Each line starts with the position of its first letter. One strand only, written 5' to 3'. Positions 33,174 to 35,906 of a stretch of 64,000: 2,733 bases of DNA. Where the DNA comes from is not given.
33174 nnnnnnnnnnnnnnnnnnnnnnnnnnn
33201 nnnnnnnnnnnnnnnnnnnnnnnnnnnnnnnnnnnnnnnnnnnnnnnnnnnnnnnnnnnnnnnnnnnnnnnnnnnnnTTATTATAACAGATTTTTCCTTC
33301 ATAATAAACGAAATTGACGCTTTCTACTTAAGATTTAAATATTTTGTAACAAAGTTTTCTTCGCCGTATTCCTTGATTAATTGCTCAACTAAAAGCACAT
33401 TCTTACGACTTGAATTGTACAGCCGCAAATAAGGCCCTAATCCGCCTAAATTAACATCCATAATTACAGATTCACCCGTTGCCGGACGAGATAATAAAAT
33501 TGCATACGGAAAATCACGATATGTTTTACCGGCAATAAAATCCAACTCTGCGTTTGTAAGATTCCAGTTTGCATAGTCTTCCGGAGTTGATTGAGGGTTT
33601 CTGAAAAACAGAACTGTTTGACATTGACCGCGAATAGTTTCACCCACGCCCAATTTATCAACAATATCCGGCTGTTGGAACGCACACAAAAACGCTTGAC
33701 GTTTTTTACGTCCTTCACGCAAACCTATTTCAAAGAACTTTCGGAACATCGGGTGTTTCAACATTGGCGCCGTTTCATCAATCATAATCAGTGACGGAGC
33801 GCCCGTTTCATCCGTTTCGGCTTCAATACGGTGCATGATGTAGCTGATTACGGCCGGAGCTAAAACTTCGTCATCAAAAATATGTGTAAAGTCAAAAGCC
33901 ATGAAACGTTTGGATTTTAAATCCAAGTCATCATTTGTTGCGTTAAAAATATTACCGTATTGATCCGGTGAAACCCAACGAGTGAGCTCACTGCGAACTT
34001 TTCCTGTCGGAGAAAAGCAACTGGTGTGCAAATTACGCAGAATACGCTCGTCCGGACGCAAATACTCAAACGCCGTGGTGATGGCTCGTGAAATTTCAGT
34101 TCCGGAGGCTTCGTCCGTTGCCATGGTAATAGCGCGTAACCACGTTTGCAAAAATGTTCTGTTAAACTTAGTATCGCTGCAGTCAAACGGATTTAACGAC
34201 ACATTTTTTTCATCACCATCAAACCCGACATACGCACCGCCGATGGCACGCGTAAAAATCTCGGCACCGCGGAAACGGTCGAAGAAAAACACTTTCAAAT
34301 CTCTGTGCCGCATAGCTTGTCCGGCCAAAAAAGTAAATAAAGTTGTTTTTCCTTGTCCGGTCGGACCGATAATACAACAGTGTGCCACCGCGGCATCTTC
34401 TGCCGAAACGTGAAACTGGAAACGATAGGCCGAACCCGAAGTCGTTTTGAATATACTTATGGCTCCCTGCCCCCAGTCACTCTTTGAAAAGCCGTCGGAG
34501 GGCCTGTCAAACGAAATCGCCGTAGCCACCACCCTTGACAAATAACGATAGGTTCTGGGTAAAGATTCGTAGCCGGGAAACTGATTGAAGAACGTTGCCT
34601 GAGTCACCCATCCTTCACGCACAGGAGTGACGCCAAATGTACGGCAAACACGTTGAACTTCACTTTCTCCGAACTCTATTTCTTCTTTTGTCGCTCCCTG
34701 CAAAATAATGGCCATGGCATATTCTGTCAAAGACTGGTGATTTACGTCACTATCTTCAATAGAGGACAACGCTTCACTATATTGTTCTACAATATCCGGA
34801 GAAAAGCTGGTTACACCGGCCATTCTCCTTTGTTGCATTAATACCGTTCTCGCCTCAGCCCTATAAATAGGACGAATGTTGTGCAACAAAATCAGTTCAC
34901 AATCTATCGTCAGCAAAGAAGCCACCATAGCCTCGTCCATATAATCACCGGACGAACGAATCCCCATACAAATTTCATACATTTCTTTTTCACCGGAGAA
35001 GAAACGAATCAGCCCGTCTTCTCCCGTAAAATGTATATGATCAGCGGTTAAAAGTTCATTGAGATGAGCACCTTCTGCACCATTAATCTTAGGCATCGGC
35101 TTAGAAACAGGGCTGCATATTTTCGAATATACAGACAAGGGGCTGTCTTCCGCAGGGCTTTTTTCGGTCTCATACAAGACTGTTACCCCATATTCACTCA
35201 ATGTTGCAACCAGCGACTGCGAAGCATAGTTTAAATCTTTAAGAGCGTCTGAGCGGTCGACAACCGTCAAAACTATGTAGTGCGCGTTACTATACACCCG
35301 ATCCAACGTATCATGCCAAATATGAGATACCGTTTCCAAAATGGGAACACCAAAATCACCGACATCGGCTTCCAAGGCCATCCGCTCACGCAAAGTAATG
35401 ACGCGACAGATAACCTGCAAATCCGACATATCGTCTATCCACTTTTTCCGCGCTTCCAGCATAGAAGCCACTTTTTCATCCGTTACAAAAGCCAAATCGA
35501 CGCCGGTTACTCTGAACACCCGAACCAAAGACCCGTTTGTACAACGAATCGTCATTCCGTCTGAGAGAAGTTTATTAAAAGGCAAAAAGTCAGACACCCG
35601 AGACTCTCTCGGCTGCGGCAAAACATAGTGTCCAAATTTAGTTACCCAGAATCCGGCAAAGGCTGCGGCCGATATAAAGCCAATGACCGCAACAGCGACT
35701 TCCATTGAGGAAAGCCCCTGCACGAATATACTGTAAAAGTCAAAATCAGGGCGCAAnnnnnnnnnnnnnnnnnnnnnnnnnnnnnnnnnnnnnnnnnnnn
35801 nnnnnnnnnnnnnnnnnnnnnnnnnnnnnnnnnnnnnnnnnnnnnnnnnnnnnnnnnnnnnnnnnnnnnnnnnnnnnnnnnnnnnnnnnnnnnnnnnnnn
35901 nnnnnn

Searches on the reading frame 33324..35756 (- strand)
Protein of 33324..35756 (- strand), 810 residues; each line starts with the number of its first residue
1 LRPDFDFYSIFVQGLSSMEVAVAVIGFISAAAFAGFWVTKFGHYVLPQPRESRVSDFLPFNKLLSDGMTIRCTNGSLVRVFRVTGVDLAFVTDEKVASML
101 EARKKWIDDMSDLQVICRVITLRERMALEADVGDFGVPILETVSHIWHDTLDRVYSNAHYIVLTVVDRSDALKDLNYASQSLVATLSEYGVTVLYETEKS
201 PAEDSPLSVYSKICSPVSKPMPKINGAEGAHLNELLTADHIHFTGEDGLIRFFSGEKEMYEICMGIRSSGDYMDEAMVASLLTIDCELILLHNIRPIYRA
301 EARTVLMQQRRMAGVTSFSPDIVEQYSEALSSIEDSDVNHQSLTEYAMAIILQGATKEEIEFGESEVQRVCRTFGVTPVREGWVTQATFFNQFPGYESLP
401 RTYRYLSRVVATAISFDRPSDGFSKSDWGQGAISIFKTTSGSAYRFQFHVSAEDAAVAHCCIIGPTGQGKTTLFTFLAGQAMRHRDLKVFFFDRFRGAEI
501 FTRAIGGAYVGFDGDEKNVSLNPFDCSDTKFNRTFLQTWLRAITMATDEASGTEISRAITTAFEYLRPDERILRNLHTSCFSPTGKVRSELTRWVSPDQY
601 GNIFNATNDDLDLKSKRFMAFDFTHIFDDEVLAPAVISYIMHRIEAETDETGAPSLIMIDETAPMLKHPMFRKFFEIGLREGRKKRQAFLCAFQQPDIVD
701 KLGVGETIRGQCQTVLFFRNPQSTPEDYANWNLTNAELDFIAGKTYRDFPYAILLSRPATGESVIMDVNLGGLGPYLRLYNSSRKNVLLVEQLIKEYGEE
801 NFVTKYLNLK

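Call 6: search_protein_families(library=pfam, proteins=[window:33324-35756:-], max_evalue=0.01)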
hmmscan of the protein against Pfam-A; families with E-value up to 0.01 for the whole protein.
window:33324-35756:- (810 aa): 4 families
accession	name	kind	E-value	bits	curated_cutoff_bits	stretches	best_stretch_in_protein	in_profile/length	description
PF03135.19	CagE_TrbE_VirB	-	3.5e-12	47.2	21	1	225-398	32-200/204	CagE, TrbE, VirB family, component of type IV transporter system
PF19044.6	P-loop_TraG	-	4e-06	26.2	25.8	0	594-675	191-272/413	TraG P-loop domain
PF25199.1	nSTAND_NTPase5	-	0.0071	16.6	34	0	451-494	35-78/145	Novel STAND NTPase 5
PF13401.12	AAA_22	-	0.0088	16.8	27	0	460-549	8-64/130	AAA domain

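Call 10: search_protein_families(library=ncbifam, proteins=[window:33324-35756:-], max_evalue=0.01)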
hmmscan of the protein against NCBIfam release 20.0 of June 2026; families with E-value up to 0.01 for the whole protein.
window:33324-35756:- (810 aa): 10 families
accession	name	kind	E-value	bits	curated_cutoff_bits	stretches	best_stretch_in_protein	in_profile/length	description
TIGR00929.1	VirB4_CagE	subfamily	2.1e-112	376.8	643.1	2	173-801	157-780/792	VirB4 family type IV secretion/conjugal transfer ATPase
NF010473.0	PRK13898.1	equivalog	3.4e-67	227.2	1050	1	170-801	168-787/801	type IV secretion system ATPase VirB4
NF010427.0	PRK13853.1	equivalog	9.7e-49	165.9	957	1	273-801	248-773/789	type IV secretion system protein VirB4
NF010447.0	PRK13873.1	equivalog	1.2e-40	139.2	1020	1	435-809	423-791/815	conjugal transfer protein TrbE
NF010404.0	PRK13830.1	subfamily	4.4e-26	90.9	810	1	434-720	436-719/818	conjugal transfer protein TrbE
NF010466.0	PRK13891.1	subfamily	6.1e-26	90.6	1322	1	438-743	473-781/852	conjugal transfer protein TrbE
TIGR02746.1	TraC-F-type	equivalog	8e-14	50.5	567.05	1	461-728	434-717/800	type IV secretion system protein TraC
NF045971.1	conju_CD1110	equivalog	0.00044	18.6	325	0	228-310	183-260/752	VirB4-like conjugal transfer ATPase, CD1110 family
NF045975.1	VirB4_plasma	equivalog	0.00079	17.2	590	1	325-529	387-585/894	Mbov_0397 family ICE element conjugal transfer ATPase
TIGR03783.1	Bac_Flav_CT_G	subfamily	0.0016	16.4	261.55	0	560-663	570-675/829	TraG family conjugative transposon ATPase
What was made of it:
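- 33324..35756 (-): VirB4 ATPase (810 aa), upstream boundary of the block. Pfam CagE_TrbE_VirB and TIGR00929, E 2e-112 (calls 6, 10).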

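Call 19: find_related_loci(query=window:33324-35756:-, collection=genome_contigs, flank=10000)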
Query window:33324-35756:- (810 aa) in genome_contigs; peptide patterns used: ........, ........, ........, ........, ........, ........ (x = any residue, [..] = any of these).
276 stretches matched a pattern; 257 encode a relative of the query (tblastn E <= 1e-3); the best 80 are kept; 80 distinct loci.
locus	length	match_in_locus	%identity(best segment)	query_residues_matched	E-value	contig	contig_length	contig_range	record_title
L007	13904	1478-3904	81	1-809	0e+0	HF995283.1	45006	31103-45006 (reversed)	Proteobacteria bacterium CAG:495 genomic scaffold, scf64, whole genome shotgun sequence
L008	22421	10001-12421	80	4-810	0e+0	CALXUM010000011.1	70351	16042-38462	MAG: uncultured Alphaproteobacteria bacterium isolate BRZ_CT__bin98 genome assembly, contig: BRZ_CT__NODE_657_length_703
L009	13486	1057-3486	80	1-810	0e+0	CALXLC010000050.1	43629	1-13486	MAG: uncultured Alphaproteobacteria bacterium isolate E27__bin196 genome assembly, contig: E27__k127_1115690, whole geno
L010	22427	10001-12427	80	1-809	0e+0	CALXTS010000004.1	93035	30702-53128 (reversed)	MAG: uncultured Alphaproteobacteria bacterium isolate BRZ_SL__bin119 genome assembly, contig: BRZ_SL__NODE_263_length_93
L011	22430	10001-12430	80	1-810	0e+0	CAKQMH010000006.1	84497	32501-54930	MAG: uncultured Alphaproteobacteria bacterium isolate REFINED_METABAT215_TOP10_CONTIGS_1500_ASSEMBLY_K77_MERGED__Hadza_M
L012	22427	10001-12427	79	1-809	0e+0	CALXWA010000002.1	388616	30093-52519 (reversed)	MAG: uncultured Alphaproteobacteria bacterium isolate BRZ_FL__bin18 genome assembly, contig: BRZ_FL__NODE_19_length_3886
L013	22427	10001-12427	79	1-809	0e+0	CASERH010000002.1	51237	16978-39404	uncultured proteobacterium isolate O27_L1_392392_idba_bin.56 genome assembly, contig: O27_L1_392392_idba_bin.56.fa_scaff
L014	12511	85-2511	79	1-809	0e+0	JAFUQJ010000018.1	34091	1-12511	MAG: Alphaproteobacteria bacterium isolate RGIG4730 Roe_deer_Rectum.Co__c179762, whole genome shotgun sequence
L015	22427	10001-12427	79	1-809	0e+0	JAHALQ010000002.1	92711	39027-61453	MAG: Proteobacteria bacterium isolate L3_072_000M1_dasL3_072_000M1_concoct_80 L3_072_000M1_scaffold_121, whole genome sh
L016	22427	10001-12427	79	1-809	0e+0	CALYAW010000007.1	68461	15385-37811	MAG: uncultured Alphaproteobacteria bacterium isolate BRZ_DM__bin108 genome assembly, contig: BRZ_DM__NODE_631_length_68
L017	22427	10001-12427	79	1-809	0e+0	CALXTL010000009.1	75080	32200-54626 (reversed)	MAG: uncultured Alphaproteobacteria bacterium isolate BRZ_KN__bin99 genome assembly, contig: BRZ_KN__NODE_359_length_750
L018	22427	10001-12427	79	1-809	0e+0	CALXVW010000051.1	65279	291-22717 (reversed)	MAG: uncultured Alphaproteobacteria bacterium isolate E40__bin9 genome assembly, contig: E40__k127_3051051, whole genome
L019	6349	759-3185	78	1-809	0e+0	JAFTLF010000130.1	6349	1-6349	MAG: Alphaproteobacteria bacterium isolate RGIG3920 Roe_deer_Cecum-3__c595498, whole genome shotgun sequence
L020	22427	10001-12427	78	1-809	0e+0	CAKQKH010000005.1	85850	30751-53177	MAG: uncultured Alphaproteobacteria bacterium isolate REFINED_METABAT215_TOP10_CONTIGS_1500_ASSEMBLY_K77_MERGED__Hadza_M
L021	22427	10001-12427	77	1-809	0e+0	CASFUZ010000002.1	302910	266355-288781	uncultured proteobacterium isolate O15_L1_384384_idba_bin.74 genome assembly, contig: O15_L1_384384_idba_bin.74.fa_scaff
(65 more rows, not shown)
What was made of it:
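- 33324..35756 (-): 74-81% identical in the 80 best related genomes (call 19).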

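Call 35: search_dna_similar(query=window:33324-35756:-, collection=plasmids, mode=protein, max_rows=25, rows=best)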
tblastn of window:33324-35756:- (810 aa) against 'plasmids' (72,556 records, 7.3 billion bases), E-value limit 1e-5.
The search stops at 5000 records and this limit was reached: more records match than are counted here, and every count below describes the 5000 best-scoring records only.
Records with a match: at least 5000; places in all: 5319; records where one place covers at least 80% of the query: 1511.
Best place of each record, by identity: <60% 5000.
By first word of the organism name: Escherichia 1389; Klebsiella 821; Salmonella 310; Enterobacter 251; Campylobacter 239; Agrobacterium 232; Rhizobium 210; Citrobacter 158; Xanthomonas 130; Sinorhizobium 120; and 183 more.
By predicted mobility (MOB-suite, as given by PLSDB): conjugative 4203; non-mobilizable 554; mobilizable 243.
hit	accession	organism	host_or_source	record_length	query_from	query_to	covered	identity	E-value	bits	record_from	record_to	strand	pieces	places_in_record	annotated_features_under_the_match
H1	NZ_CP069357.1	Microvirga sp. VF16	Vachellia farnesiana,Cell culture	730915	47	808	94%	37.5%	1e-166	542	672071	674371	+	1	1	hypothetical protein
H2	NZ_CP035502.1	Sphingosinicella sp. BN140058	Cell culture,soil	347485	45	806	94%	34.8%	1e-136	455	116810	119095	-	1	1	hypothetical protein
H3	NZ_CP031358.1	Erythrobacter aureus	marine sediment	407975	38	807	95%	34.2%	1e-144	479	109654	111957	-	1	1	VirB4 family type IV secretion system protein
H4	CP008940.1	Candidatus Paracaedimonas acanthamoebae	Acanthamoeba polyphaga HN-3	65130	47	808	94%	30.3%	1e-109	376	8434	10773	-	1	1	hypothetical protein (x2)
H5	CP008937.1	Candidatus Paracaedimonas acanthamoebae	Acanthamoeba polyphaga HN-3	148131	47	808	94%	30.3%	1e-109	376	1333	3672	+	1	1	hypothetical protein (x2)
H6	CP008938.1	Candidatus Paracaedimonas acanthamoebae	Acanthamoeba polyphaga HN-3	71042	47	808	94%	29.5%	6e-109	374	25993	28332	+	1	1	hypothetical protein (x2)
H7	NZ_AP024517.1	Nitrosospira sp. NRS527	Oryza sativa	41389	45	807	94%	27.7%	5e-67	250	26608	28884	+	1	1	hypothetical protein | type IV secretion system protein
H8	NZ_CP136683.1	Thalassospira lucentensis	Macrocystis pyrifera gametophyte,Whole ...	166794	44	799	93%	26.4%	3e-64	242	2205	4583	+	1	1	DUF87 domain-containing protein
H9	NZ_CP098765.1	Sphingomonas aerolata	cloud water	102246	50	800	93%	26.4%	1e-45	185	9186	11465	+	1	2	VirB4 family type IV secretion/conjugal transfer ATPase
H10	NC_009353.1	Magnetospirillum gryphiswaldense MSR-1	from the mud of the eutrophic river Ryck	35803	58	800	92%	26.1%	7e-54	210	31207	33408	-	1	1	VirB4 family type IV secretion system protein | hypothetical protein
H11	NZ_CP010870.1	Actibacterium sp. EMB200-NS6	cell culture,oil contaminated tidal flat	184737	50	790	91%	25.8%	1e-37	160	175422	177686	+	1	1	type IV secretion system DNA-binding domain-containing protein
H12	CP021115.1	Aestuarium zhoushanense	pure culture,tidal flat sample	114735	50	790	91%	25.8%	6e-38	161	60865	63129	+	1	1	type IV secretion system protein B4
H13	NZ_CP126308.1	Bosea vestrisii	cell culture,root nodule of Vicia ...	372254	50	800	93%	25.4%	3e-40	168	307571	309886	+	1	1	VirB4 family type IV secretion system protein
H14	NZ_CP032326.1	Azospirillum argentinense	soil sample,Agricultural field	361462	38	774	91%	25.9%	2e-61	233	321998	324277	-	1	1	hypothetical protein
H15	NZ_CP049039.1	Pseudohalocynthiibacter aestuariivivens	pure culutre,Seawater recirculating ...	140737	50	790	91%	25.7%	2e-35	153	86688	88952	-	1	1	type IV secretion system DNA-binding domain-containing protein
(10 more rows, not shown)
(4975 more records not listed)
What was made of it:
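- On Bartonella Trw-type amplified pilus module: VirB4 is at most 37.5% identical to any plasmid VirB4 (call 35).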

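Call 36: get_annotated_region(hit=H1, flank=16000)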
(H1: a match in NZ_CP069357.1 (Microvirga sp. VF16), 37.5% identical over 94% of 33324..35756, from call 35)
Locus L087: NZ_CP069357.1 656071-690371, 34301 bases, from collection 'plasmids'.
description: Microvirga sp. VF16 plasmid pMVF16-3, complete sequence
organism: Microvirga sp. VF16 (NCBI taxid 2807101)
taxonomy: Bacteria; Pseudomonadota; Alphaproteobacteria; Hyphomicrobiales; Methylobacteriaceae; Microvirga; Microvirga sp. VF16
host: -; source: Vachellia farnesiana,Cell culture; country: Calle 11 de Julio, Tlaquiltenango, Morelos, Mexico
typing (MOB-suite, as given by PLSDB): non-mobilizable
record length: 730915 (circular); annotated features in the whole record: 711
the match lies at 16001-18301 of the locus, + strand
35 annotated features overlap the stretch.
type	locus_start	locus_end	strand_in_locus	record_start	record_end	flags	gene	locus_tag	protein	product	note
CDS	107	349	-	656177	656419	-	-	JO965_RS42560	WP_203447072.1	hypothetical protein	-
CDS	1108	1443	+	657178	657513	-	-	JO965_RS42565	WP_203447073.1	hypothetical protein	-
CDS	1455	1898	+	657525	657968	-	-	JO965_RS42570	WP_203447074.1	hypothetical protein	-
CDS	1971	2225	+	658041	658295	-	-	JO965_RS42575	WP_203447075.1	hypothetical protein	-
CDS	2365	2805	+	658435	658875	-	-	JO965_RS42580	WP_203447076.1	hypothetical protein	-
CDS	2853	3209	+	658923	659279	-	-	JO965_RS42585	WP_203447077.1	hypothetical protein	-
CDS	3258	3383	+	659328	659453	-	-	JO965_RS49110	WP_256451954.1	hypothetical protein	-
CDS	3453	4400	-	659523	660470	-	-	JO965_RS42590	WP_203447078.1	hypothetical protein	-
CDS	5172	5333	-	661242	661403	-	-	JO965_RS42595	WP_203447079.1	hypothetical protein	-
CDS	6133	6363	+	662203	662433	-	-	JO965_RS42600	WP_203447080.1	hypothetical protein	-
CDS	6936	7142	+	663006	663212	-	-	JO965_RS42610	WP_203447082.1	hypothetical protein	-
CDS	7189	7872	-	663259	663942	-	-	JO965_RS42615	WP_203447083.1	GntR family transcriptional regulator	-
CDS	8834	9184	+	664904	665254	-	-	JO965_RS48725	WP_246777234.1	cell wall hydrolase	-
CDS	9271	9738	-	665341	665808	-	-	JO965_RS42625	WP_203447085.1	hypothetical protein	-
CDS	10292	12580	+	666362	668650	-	-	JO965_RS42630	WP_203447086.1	MobA/MobL family protein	-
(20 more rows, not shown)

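Call 37: get_annotated_region(hit=H4, flank=16000)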
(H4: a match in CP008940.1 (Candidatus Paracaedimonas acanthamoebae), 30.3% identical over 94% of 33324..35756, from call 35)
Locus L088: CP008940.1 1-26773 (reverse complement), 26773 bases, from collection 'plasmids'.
description: Candidatus Caedibacter acanthamoebae plasmid Plasmid_00004, complete sequence
organism: Candidatus Paracaedimonas acanthamoebae (NCBI taxid 244581)
taxonomy: Bacteria; Pseudomonadota; Alphaproteobacteria; Holosporales; Caedimonadaceae; Candidatus Paracaedimonas; Candidatus Paracaedimonas acanthamoebae
host: -; source: Acanthamoeba polyphaga HN-3; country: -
typing (MOB-suite, as given by PLSDB): mobilizable; replicon rep_cluster_223; relaxase MOBQ
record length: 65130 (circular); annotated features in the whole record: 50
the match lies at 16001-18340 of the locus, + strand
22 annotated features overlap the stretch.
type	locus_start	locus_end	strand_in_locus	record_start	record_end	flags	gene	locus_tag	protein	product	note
CDS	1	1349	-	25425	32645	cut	-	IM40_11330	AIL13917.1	hypothetical protein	-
CDS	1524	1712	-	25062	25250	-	-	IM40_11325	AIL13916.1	hypothetical protein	-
CDS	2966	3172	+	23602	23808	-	-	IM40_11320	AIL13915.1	hypothetical protein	-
CDS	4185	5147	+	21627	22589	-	-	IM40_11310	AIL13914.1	hypothetical protein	-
CDS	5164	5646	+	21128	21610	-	-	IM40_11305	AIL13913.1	hypothetical protein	-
CDS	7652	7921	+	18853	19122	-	-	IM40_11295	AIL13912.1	hypothetical protein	-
CDS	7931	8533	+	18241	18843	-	-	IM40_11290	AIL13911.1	hypothetical protein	-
CDS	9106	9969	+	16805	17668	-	-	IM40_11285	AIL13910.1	hypothetical protein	-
CDS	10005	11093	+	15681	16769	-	-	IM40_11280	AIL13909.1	hypothetical protein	-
CDS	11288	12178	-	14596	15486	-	-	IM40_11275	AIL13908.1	hypothetical protein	-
CDS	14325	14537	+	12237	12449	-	-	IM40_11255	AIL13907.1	hypothetical protein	-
CDS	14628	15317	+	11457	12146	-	-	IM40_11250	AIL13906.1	hypothetical protein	-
CDS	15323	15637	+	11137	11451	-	-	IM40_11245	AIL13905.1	hypothetical protein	-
CDS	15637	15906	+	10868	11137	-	-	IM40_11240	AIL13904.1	hypothetical protein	-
CDS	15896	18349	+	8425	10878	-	-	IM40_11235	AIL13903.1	hypothetical protein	-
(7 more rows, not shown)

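Call 38: search_protein_families(library=pfam, proteins=[L087:18351-19172:+, L087:19216-19902:+, L087:19932-21218:+, L087:21382-21558:+, L088:18319-19074:+, L088:19075-20133:+, L088:20297-20965:+, L088:14628-15317:+], max_evalue=0.1)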
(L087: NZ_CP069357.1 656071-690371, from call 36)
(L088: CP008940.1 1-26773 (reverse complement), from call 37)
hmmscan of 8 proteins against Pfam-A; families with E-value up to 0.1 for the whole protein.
L087:18351-19172:+ (273 aa): 3 families
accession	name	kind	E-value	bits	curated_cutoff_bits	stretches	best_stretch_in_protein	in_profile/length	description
PF11114.13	Minor_capsid_2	-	0.042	14.4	27.7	1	206-261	2-57/113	Minor capsid protein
PF12977.12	DUF3861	-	0.046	14.4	27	0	206-249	28-71/90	Domain of Unknown Function with PDB structure (DUF3861)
PF20070.4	DUF6466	-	0.05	14.5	25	0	203-269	14-80/146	Family of unknown function (DUF6466)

L087:19216-19902:+ (228 aa): 1 family
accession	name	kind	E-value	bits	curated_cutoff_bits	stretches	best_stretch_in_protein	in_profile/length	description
PF15125.11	TMEM238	-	0.077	13.6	27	1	9-61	10-59/64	TMEM238 protein family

L087:19932-21218:+ (428 aa): 1 family
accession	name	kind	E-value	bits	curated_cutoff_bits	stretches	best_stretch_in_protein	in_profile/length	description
PF10157.14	BORCS6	-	0.036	14.7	35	0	65-110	55-100/101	BLOC-1-related complex sub-unit 6 C-terminal helix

L087:21382-21558:+ (58 aa): 1 family
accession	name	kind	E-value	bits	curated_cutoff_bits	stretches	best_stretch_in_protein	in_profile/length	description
PF08139.17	LPAM_1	-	0.059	14.3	20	1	4-18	3-17/18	Prokaryotic membrane lipoprotein lipid attachment site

L088:18319-19074:+ (251 aa): 0 families

L088:19075-20133:+ (352 aa): 1 family
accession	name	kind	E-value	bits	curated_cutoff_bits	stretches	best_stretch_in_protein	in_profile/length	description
PF04610.19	TrbL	-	6.7e-05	23.2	25.9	1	42-229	7-182/215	TrbL/VirB6 plasmid conjugal transfer protein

L088:20297-20965:+ (222 aa): 2 families
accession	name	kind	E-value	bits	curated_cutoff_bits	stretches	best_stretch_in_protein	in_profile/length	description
PF04335.19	VirB8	-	1e-30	107.6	23.2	1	12-212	9-210/213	VirB8 protein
PF22771.1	ToxA_barrel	-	0.066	14.2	27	0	48-83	43-78/89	Dermonecrotic toxin, barrel-like domain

L088:14628-15317:+ (229 aa): 2 families
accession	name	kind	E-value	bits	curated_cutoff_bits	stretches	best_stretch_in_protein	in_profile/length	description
PF14723.11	SSFA2_C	-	0.016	15.6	25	1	14-65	90-137/176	Sperm-specific antigen 2 C-terminus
PF24711.1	YxiG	-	0.023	15.4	27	1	154-193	88-126/129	YxiG-like protein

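Call 62: search_dna_similar(query=L087:18351-19172:+, collection=plasmids, mode=protein, max_rows=30, max_evalue=0.001, rows=spread)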
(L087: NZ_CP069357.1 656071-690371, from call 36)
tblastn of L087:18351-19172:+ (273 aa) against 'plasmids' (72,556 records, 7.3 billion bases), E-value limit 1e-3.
Records with a match: 2; places in all: 2; records where one place covers at least 80% of the query: 2.
Best place of each record, by identity: >=99% 1; <60% 1.
By first word of the organism name: Microvirga 1; Erythrobacter 1.
By predicted mobility (MOB-suite, as given by PLSDB): non-mobilizable 2.
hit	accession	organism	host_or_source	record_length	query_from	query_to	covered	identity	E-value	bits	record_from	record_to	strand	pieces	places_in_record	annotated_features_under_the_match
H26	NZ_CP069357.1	Microvirga sp. VF16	Vachellia farnesiana,Cell culture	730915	1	273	100%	100.0%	3e-172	534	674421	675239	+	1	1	hypothetical protein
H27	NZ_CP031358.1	Erythrobacter aureus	marine sediment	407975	34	265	85%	26.3%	2e-7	59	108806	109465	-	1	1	type IV secretion system protein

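Call 68: get_annotated_region(hit=H27, flank=9000)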
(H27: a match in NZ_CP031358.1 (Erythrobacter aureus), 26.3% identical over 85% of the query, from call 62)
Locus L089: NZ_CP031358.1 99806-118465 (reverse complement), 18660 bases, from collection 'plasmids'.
description: Erythrobacter aureus strain YH-07 plasmid unnamed, complete sequence
organism: Erythrobacter aureus (NCBI taxid 2182384)
taxonomy: Bacteria; Pseudomonadota; Alphaproteobacteria; Sphingomonadales; Erythrobacteraceae; Erythrobacter; Erythrobacter aureus
host: -; source: marine sediment; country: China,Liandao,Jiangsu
typing (MOB-suite, as given by PLSDB): non-mobilizable
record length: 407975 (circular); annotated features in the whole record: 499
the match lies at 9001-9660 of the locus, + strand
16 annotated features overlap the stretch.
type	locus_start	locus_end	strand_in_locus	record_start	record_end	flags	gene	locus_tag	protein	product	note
CDS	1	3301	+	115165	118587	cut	-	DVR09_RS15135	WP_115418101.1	MobA/MobL family protein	-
CDS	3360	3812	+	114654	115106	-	-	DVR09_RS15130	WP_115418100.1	hypothetical protein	-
CDS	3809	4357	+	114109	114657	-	-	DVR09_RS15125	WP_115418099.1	hypothetical protein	-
CDS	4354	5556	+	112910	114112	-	-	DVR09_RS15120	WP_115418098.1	DnaB-like helicase C-terminal domain-containing protein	GO:0006260 - DNA replication [Evidence IEA]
CDS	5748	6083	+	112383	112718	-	-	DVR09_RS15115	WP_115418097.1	TrbC/VirB2 family protein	-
CDS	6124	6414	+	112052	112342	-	-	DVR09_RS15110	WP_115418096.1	hypothetical protein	-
CDS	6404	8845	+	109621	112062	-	-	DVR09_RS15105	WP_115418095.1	VirB4 family type IV secretion system protein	-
CDS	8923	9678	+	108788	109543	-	-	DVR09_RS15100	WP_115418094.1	type IV secretion system protein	-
CDS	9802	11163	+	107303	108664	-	-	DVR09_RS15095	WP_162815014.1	hypothetical protein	-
CDS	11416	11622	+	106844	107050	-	-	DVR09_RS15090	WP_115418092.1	hypothetical protein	-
CDS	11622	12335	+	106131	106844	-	-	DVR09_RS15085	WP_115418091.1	VirB8/TrbF family protein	-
CDS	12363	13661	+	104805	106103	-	-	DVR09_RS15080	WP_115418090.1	TrbG/VirB9 family P-type conjugative transfer protein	-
CDS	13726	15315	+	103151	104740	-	-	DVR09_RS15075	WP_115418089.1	TrbI/VirB10 family protein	-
CDS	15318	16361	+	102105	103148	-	-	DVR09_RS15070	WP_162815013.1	ATPase, T2SS/T4P/T4SS family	-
CDS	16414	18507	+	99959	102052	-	-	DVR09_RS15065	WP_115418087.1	type IV secretory system conjugative DNA transfer family protein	-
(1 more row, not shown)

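Call 69: search_protein_families(library=pfam, proteins=[L089:8923-9678:+, L089:9802-11163:+, L089:11416-11622:+], max_evalue=0.1)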
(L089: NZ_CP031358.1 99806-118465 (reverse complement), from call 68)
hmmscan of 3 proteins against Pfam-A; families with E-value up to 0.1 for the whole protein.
L089:8923-9678:+ (251 aa): 4 families
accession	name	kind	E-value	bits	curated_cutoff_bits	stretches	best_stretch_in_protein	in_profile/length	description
PF07996.16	T4SS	-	6.8e-07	30.3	24.7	1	30-232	1-187/197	Type IV secretion system proteins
PF10057.14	MpsC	-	0.0026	18.3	23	1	26-84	25-83/111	Na+-translocating membrane potential-generating system (MpsC)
PF24615.2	Spectrin_Anc-1_2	-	0.037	14.7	28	0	46-80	36-70/105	Nuclear anchorage protein 1, spectrin repeat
PF05531.17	NPV_P10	-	0.039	14.9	29.8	0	40-83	7-49/75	Nucleopolyhedrovirus P10 protein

L089:9802-11163:+ (453 aa): 0 families

L089:11416-11622:+ (68 aa): 0 families
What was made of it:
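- In the nearest plasmid VirB4 clade (34-37% identity, call 35), the gene directly after virB4 is a member of Pfam PF07996 (VirB5): 30.3 bits against a gathering score of 24.7 (calls 68, 69).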
